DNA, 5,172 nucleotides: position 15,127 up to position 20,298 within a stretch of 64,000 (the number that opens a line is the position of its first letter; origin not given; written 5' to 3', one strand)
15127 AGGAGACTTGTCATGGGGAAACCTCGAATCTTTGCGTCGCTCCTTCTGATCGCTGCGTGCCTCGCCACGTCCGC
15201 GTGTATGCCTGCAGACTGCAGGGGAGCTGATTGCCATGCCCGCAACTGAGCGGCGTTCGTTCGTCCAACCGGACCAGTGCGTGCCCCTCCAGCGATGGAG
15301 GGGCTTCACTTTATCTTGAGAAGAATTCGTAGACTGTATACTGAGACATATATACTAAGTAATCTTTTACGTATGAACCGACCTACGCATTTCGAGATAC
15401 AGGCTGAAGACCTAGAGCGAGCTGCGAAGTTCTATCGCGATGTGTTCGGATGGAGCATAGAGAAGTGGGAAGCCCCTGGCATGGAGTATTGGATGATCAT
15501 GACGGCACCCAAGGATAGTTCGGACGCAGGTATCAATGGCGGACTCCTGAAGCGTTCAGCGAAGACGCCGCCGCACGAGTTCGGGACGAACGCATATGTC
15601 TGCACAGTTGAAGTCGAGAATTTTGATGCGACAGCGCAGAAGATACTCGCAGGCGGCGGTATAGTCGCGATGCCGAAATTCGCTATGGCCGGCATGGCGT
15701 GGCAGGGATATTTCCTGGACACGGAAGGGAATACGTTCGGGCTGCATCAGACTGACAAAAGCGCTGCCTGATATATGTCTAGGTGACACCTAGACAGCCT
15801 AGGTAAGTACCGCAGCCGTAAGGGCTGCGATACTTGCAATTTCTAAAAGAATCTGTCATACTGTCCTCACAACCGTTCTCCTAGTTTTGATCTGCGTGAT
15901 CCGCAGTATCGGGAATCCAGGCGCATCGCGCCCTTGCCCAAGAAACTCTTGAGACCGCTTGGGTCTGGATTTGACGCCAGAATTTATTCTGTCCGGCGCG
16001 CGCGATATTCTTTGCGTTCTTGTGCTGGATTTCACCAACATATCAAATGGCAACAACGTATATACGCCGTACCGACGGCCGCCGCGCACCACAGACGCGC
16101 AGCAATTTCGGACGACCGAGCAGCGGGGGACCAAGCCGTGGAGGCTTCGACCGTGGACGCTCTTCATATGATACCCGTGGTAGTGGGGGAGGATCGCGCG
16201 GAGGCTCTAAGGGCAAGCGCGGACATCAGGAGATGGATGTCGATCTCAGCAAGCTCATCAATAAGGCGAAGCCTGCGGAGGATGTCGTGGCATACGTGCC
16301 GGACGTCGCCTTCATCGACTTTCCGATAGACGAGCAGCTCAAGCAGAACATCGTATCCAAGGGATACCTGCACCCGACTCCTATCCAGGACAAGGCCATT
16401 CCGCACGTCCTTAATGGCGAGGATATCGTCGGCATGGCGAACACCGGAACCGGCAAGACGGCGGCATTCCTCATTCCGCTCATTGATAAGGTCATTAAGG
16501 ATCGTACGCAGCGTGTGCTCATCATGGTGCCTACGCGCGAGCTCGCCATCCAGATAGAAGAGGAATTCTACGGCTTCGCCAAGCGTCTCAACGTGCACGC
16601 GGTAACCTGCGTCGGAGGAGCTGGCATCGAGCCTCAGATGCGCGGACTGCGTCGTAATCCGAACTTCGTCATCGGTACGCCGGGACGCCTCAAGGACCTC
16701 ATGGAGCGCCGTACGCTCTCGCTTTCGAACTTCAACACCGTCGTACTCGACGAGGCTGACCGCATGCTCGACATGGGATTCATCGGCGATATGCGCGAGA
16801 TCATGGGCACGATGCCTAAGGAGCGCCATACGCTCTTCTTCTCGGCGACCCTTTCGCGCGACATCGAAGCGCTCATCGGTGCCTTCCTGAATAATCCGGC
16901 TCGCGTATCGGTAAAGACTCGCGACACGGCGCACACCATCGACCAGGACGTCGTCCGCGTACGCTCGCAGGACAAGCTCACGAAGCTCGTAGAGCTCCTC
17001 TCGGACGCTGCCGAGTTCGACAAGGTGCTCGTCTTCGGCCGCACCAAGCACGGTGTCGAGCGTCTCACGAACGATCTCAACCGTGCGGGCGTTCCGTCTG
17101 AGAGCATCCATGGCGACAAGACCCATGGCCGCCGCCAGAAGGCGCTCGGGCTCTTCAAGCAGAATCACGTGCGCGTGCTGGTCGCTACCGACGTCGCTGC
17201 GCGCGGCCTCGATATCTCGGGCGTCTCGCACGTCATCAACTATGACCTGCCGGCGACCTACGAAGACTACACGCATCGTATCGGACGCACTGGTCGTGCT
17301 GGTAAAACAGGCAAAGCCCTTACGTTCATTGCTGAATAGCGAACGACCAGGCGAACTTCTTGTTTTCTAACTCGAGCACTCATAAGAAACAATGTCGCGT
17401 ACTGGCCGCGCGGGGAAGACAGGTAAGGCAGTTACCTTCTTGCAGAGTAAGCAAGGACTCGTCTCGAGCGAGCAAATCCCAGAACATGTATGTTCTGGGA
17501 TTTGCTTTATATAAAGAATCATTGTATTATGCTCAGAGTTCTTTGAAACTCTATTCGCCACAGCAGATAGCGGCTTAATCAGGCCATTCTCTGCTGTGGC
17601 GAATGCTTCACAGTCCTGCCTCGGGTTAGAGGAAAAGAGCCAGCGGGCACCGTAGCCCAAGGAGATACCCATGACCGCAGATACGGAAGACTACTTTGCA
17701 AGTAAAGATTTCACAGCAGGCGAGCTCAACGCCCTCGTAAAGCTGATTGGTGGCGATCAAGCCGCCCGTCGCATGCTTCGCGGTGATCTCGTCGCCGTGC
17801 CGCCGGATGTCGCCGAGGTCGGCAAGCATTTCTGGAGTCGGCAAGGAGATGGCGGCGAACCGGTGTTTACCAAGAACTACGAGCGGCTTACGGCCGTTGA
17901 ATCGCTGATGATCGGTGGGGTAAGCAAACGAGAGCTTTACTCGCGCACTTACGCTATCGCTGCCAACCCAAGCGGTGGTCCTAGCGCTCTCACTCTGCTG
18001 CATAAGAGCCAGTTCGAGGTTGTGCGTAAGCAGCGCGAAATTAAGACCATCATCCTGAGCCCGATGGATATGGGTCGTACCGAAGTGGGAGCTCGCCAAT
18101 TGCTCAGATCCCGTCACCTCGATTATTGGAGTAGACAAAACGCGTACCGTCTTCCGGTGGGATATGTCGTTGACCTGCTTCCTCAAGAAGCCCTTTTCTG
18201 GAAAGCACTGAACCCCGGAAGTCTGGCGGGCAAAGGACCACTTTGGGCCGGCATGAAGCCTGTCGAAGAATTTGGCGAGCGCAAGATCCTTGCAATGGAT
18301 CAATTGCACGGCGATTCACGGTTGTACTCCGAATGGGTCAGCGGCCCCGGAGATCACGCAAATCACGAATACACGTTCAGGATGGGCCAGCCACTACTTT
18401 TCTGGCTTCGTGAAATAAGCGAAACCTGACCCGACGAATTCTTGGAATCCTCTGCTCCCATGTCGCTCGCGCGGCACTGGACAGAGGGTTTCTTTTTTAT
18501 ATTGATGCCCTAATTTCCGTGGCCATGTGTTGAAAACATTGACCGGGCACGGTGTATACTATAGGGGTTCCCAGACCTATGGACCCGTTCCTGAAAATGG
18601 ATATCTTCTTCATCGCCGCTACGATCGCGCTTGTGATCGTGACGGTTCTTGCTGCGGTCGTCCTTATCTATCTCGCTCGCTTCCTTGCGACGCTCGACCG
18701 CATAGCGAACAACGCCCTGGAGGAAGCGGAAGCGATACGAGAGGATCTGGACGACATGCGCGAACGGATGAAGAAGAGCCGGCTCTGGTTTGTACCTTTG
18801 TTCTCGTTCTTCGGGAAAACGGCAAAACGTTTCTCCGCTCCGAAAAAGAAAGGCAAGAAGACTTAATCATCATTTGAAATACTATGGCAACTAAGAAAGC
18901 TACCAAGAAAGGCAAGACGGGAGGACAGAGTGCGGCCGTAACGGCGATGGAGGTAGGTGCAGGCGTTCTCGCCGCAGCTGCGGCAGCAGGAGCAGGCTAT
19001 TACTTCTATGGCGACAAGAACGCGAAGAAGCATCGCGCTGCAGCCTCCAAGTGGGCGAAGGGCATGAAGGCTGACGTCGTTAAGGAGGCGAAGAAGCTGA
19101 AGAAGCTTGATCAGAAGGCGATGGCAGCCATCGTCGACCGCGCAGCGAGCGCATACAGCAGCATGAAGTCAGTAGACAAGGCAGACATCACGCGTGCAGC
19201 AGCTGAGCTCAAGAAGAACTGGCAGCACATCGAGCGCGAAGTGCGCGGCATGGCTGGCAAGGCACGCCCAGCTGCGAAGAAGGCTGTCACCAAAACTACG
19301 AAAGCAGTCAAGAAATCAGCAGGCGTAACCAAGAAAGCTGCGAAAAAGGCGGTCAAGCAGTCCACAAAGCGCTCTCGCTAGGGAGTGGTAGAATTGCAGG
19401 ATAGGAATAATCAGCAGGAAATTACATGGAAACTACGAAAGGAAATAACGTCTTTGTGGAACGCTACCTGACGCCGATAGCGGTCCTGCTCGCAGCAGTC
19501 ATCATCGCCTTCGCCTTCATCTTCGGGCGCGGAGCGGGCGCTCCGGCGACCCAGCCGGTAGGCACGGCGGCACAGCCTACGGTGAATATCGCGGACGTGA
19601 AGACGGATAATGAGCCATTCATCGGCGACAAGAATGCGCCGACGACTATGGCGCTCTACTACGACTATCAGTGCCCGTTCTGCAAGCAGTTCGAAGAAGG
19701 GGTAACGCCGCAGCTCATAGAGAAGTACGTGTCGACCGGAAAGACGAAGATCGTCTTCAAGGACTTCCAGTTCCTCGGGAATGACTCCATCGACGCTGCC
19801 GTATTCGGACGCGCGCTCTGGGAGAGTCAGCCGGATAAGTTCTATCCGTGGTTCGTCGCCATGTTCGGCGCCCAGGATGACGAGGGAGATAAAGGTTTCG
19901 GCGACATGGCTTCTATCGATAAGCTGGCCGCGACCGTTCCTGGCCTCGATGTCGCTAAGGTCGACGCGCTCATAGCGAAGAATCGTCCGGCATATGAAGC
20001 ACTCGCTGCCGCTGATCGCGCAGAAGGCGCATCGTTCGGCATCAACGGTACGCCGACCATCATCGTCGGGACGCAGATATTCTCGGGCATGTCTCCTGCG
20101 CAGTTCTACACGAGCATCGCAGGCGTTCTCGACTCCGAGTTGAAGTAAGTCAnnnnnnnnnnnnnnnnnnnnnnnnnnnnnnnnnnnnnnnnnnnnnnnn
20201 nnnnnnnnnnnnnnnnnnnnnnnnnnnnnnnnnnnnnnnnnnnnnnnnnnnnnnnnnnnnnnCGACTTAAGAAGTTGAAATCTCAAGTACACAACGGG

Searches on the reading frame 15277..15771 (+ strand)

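Call 61: search_protein_families(library=pfam, proteins=[window:15277-15771:+], max_evalue=0.001)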
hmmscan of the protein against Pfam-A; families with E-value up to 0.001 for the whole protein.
window:15277-15771:+ (164 aa): 3 families
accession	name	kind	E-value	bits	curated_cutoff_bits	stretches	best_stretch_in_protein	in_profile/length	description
PF22677.2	Ble-like_N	-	2.2e-10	40.5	24.5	1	37-74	3-38/41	Bleomycin resistance protein-like N-terminal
PF00903.31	Glyoxalase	-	4.6e-10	40.4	20.6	1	37-154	3-119/121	Glyoxalase/Bleomycin resistance protein/Dioxygenase superfamily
PF18029.7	Glyoxalase_6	-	3e-05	25.1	23.6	1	40-156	3-105/106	Glyoxalase-like domain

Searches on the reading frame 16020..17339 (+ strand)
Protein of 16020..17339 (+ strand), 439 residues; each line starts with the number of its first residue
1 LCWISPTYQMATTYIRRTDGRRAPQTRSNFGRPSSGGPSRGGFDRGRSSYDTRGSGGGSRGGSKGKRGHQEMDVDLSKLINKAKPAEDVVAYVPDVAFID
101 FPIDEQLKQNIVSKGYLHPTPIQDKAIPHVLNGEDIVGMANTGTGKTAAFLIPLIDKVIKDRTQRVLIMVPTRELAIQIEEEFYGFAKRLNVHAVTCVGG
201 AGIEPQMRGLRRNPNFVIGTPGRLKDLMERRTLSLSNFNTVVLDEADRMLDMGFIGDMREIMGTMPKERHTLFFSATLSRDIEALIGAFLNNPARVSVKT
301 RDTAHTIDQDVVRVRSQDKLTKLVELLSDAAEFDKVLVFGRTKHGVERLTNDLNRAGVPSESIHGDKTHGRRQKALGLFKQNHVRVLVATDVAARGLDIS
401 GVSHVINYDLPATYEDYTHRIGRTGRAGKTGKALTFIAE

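Call 61: search_protein_families(library=pfam, proteins=[window:16020-17339:+], max_evalue=0.001)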
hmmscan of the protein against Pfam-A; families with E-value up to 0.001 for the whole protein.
window:16020-17339:+ (439 aa): 4 families
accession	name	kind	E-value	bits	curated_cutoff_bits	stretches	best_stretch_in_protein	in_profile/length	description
PF00270.35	DEAD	-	6.7e-48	163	26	1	120-284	1-166/167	DEAD/DEAH box helicase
PF00271.37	Helicase_C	-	4.4e-31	107.8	23.5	1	319-428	2-110/110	Helicase conserved C-terminal domain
PF04851.21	ResIII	-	4.2e-11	43.5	22.5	1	121-280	6-164/164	Type III restriction enzyme, res subunit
PF13245.12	AAA_19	-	0.00069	20.2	25.1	0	123-252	1-104/134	AAA domain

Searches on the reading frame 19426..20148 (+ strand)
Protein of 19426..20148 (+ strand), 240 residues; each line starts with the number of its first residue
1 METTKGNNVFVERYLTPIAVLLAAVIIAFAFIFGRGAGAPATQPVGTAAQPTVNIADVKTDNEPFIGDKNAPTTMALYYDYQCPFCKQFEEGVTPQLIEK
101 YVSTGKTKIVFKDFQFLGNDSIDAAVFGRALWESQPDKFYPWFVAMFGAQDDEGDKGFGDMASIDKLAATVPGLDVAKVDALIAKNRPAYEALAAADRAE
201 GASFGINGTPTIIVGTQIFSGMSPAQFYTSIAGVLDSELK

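Call 64: search_protein_families(library=pfam, proteins=[window:19426-20148:+], max_evalue=0.001)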
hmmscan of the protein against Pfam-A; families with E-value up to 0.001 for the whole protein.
window:19426-20148:+ (240 aa): 3 families
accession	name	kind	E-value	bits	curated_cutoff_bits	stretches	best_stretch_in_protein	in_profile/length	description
PF13462.12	Thioredoxin_4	-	1.8e-27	97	23.2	1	60-227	2-159/165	Thioredoxin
PF01323.26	DSBA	-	3.3e-14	53.6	25.6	1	77-227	4-185/191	DSBA-like thioredoxin domain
PF13098.12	Thioredoxin_2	-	2.8e-05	24.8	27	1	70-214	4-81/104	Thioredoxin-like domain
